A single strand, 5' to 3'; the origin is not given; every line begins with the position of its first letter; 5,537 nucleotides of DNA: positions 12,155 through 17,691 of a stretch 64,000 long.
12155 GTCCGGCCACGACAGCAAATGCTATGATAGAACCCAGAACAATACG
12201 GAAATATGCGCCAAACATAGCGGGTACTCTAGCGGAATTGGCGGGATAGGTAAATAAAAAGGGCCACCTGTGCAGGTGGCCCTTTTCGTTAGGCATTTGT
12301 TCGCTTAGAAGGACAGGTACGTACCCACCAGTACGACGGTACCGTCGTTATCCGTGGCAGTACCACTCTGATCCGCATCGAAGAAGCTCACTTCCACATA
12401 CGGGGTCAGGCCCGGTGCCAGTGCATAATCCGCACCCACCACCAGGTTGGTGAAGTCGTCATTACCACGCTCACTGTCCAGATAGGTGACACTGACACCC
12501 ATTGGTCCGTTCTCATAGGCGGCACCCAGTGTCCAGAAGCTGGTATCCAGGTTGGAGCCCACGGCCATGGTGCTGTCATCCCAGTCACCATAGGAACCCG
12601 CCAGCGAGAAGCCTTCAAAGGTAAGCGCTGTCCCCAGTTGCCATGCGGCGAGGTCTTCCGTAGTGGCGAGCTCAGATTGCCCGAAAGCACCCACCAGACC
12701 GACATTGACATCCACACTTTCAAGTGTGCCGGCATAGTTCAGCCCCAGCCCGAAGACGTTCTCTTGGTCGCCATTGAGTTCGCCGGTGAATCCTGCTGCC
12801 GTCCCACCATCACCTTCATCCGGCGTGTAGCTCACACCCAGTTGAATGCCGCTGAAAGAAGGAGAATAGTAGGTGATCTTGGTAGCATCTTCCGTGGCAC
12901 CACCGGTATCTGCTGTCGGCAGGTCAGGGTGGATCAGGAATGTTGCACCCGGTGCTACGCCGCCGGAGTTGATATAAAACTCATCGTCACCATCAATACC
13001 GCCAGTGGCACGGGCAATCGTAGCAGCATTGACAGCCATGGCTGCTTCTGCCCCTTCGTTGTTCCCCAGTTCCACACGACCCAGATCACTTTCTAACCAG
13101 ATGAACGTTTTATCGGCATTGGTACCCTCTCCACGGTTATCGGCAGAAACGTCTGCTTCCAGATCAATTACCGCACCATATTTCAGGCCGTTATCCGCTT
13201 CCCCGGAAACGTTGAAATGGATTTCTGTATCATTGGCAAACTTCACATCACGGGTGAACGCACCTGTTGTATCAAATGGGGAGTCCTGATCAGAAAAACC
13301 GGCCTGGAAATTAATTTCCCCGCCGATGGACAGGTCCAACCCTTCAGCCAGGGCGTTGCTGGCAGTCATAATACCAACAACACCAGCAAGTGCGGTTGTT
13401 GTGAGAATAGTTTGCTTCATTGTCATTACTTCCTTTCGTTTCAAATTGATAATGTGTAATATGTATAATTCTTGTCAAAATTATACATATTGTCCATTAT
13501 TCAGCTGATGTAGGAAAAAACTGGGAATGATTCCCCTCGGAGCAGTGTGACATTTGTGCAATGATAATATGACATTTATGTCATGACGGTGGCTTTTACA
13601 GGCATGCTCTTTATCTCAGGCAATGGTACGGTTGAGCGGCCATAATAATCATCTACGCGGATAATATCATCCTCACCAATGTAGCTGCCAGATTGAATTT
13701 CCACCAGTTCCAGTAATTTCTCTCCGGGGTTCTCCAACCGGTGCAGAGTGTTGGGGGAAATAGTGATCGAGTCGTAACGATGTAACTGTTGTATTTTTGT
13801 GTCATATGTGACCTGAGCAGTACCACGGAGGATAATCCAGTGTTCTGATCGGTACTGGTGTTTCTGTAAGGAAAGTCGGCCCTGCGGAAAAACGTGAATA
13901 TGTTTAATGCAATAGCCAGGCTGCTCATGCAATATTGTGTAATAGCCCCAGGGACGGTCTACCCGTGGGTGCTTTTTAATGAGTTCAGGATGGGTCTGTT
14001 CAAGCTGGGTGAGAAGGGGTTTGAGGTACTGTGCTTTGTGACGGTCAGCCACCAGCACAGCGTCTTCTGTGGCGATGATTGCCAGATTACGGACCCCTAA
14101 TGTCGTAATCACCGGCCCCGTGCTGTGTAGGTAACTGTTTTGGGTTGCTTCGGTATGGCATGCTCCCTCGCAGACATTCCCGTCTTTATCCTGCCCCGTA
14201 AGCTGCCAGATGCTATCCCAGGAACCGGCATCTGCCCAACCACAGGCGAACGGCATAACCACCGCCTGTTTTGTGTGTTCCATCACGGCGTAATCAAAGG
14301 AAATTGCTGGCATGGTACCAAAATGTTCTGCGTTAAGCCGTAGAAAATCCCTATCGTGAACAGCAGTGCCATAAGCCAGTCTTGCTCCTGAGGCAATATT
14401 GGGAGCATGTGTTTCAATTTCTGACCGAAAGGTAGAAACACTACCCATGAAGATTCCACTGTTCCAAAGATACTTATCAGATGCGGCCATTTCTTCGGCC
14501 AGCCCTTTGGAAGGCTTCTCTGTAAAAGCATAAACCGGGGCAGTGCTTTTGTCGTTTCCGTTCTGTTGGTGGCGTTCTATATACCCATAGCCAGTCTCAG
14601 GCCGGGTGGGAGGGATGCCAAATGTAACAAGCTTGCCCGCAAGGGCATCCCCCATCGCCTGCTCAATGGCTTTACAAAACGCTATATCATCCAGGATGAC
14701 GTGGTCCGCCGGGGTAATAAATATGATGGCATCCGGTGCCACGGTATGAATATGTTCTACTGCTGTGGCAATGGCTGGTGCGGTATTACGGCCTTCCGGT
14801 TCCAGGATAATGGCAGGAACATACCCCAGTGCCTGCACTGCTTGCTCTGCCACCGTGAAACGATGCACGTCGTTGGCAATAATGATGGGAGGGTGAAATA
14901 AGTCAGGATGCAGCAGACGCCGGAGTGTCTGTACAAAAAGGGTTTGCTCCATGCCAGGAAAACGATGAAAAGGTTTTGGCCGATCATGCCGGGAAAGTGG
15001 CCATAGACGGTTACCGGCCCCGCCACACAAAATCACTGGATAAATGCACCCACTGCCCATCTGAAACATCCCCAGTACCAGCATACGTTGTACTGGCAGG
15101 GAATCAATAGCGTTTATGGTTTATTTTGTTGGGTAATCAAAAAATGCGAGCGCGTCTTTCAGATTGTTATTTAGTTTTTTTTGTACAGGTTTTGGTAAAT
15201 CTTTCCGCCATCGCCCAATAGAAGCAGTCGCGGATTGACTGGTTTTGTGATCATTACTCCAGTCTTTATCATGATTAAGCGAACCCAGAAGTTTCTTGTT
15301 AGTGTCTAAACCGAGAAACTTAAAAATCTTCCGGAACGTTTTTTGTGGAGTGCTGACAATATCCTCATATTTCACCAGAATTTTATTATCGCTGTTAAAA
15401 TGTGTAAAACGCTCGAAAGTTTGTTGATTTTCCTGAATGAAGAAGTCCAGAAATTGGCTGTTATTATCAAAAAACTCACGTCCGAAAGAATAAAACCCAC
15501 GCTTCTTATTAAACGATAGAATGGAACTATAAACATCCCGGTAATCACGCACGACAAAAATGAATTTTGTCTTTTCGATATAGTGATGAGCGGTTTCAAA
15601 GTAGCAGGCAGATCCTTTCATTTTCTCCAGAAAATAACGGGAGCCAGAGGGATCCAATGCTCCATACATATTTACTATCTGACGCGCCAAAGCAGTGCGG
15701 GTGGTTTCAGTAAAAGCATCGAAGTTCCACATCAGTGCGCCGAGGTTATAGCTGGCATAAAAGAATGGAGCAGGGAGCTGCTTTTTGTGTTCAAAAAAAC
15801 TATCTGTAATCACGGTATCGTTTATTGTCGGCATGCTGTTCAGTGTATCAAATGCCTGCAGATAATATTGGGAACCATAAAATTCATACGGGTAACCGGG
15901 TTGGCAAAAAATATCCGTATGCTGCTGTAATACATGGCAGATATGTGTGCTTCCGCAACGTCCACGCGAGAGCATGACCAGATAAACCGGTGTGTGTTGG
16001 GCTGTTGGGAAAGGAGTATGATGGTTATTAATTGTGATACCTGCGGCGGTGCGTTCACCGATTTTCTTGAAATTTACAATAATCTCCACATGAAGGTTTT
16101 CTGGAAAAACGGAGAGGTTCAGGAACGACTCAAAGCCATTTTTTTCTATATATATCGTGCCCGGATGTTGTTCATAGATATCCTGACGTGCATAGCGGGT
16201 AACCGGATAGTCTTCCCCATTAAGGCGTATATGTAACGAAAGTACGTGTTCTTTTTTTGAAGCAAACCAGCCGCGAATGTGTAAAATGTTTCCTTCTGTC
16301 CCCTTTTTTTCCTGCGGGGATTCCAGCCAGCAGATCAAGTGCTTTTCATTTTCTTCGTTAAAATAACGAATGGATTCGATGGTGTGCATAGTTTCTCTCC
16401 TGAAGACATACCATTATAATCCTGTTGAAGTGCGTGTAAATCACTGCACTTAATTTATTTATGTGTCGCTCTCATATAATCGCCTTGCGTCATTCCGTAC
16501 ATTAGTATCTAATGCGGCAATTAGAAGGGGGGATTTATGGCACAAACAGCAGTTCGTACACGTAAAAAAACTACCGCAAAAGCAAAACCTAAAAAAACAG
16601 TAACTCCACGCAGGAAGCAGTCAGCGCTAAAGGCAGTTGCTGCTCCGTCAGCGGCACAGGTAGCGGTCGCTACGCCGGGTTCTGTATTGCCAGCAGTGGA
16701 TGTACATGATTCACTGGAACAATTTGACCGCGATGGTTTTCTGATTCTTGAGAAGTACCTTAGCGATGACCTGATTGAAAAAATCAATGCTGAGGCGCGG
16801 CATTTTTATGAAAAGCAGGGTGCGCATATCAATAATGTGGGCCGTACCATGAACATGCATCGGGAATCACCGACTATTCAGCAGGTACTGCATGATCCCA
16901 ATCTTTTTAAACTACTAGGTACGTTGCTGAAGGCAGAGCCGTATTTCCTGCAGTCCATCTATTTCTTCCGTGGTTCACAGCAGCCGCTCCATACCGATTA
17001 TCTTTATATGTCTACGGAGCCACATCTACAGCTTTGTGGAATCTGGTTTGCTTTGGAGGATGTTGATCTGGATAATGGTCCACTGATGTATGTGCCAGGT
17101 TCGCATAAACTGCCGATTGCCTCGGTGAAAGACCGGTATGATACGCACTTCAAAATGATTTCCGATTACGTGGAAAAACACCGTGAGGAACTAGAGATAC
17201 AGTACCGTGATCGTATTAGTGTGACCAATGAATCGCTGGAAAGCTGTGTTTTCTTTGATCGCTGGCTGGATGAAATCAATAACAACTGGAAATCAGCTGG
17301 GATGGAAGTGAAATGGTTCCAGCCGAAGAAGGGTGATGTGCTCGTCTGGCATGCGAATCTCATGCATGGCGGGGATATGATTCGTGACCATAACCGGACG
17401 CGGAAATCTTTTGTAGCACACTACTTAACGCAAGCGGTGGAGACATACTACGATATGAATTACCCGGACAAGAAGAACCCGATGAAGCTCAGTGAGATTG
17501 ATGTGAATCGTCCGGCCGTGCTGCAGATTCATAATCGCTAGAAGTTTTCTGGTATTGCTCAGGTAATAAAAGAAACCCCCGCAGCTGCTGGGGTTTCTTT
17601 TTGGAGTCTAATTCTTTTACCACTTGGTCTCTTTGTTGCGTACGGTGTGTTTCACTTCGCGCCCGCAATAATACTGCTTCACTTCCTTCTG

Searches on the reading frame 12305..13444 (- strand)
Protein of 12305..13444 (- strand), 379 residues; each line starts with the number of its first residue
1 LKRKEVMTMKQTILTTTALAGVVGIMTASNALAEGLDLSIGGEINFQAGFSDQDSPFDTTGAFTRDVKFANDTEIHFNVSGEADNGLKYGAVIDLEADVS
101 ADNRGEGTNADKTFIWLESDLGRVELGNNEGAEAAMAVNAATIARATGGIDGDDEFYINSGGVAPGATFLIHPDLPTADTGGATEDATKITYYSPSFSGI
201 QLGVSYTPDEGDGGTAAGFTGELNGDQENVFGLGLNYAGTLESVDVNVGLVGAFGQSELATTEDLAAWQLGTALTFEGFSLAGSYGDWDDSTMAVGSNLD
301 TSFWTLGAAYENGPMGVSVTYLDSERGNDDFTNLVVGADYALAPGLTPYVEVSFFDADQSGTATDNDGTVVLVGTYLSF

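Call 68: search_protein_families(library=pfam, proteins=[window:12305-13444:-], max_evalue=0.00001)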
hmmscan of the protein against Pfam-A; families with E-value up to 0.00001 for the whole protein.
window:12305-13444:- (379 aa): 1 family
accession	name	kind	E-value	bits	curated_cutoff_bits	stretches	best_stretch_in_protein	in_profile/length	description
PF13609.12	Porin_4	-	4.7e-45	155.2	27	1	17-358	3-308/310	Gram-negative porin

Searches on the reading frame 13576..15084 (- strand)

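Call 59: search_protein_families(library=pfam, proteins=[window:13576-15084:-], max_evalue=0.001)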
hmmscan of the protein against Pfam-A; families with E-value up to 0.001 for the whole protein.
window:13576-15084:- (502 aa): 5 families
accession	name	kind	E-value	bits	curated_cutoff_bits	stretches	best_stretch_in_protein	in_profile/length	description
PF00483.29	NTP_transferase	-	1e-41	143.6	21.2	1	16-299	2-242/245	Nucleotidyl transferase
PF01050.24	MannoseP_isomer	-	7.7e-38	129.7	23.6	1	368-479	5-116/116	Mannose-6-phosphate isomerase C-terminal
PF07883.17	Cupin_2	-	2.8e-08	33.8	27.2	1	400-463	7-69/70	Cupin domain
PF22640.1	ManC_GMP_beta-helix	-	9.4e-08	32.3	27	1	314-361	8-55/55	MannoseP isomerase/GMP-like beta-helix domain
PF12804.13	NTP_transf_3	-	1.2e-05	26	27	1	17-142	2-110/160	MobA-like NTP transferase domain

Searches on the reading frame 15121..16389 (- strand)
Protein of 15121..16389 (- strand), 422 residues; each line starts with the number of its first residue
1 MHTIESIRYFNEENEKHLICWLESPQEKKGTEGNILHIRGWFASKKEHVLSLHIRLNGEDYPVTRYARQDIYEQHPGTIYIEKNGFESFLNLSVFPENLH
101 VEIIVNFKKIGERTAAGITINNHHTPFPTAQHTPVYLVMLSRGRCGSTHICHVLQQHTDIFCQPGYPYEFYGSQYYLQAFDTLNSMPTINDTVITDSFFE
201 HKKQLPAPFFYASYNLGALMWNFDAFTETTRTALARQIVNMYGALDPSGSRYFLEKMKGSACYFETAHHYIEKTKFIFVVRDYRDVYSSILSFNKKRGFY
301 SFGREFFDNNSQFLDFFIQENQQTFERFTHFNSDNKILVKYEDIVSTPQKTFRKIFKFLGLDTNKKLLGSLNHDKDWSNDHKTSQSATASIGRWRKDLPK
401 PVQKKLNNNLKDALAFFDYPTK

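Call 59: search_protein_families(library=pfam, proteins=[window:15121-16389:-], max_evalue=0.001)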
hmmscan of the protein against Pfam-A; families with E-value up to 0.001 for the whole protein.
window:15121-16389:- (422 aa): 2 families
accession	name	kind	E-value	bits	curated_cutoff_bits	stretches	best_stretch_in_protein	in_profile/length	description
PF13469.12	Sulfotransfer_3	-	1.8e-18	68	27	1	141-363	6-214/216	Sulfotransferase family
PF00685.33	Sulfotransfer_1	-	2.2e-08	34.3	22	1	272-368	89-188/255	Sulfotransferase domain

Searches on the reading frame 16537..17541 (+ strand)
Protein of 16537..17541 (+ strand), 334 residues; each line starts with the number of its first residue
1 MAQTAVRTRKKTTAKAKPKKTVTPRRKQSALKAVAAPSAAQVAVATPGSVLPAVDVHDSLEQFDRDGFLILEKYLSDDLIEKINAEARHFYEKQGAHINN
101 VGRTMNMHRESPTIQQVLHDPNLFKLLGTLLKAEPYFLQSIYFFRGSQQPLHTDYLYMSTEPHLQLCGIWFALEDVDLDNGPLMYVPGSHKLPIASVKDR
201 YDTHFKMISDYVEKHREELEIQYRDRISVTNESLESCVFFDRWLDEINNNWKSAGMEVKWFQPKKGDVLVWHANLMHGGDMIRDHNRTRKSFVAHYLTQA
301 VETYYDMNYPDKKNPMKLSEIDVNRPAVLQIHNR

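Call 59: search_protein_families(library=pfam, proteins=[window:16537-17541:+], max_evalue=0.001)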
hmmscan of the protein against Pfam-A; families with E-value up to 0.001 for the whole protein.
window:16537-17541:+ (334 aa): 1 family
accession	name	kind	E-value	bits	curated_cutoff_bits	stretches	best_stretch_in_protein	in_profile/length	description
PF05721.19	PhyH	-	3.1e-26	93.4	22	1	63-279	1-202/213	Phytanoyl-CoA dioxygenase (PhyH)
